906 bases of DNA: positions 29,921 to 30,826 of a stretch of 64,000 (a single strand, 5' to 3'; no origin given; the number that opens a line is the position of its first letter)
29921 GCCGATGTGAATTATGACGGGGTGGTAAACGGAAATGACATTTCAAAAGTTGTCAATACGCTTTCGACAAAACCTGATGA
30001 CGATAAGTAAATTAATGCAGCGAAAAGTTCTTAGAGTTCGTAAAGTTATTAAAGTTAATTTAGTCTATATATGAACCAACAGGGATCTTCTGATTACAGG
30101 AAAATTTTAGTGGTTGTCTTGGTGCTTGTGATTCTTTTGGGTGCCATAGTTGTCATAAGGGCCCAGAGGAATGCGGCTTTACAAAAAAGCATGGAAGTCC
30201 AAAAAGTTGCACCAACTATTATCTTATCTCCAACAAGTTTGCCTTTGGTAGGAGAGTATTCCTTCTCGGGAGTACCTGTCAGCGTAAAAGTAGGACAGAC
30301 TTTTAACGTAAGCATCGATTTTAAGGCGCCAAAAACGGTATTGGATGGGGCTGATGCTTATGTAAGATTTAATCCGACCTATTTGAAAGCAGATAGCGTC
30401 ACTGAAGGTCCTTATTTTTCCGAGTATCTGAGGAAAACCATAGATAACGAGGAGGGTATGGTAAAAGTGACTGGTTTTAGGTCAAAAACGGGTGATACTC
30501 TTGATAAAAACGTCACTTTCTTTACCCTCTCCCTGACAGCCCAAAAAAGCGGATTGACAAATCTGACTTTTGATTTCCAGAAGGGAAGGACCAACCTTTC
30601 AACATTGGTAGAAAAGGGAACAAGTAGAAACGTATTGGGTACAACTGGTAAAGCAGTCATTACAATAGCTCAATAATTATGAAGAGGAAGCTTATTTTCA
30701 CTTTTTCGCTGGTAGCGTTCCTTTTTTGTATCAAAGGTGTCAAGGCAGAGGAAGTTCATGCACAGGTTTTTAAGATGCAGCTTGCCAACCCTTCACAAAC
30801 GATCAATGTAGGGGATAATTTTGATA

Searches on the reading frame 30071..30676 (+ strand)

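Call 8: search_protein_families(library=pfam, proteins=[window:30071-30676:+], max_evalue=0.001)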
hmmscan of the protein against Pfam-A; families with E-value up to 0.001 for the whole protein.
window:30071-30676:+ (201 aa): 1 family
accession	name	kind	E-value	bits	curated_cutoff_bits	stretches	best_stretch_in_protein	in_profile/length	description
PF00963.24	Cohesin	-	4.8e-08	33.7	24.1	1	70-166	8-110/139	Cohesin domain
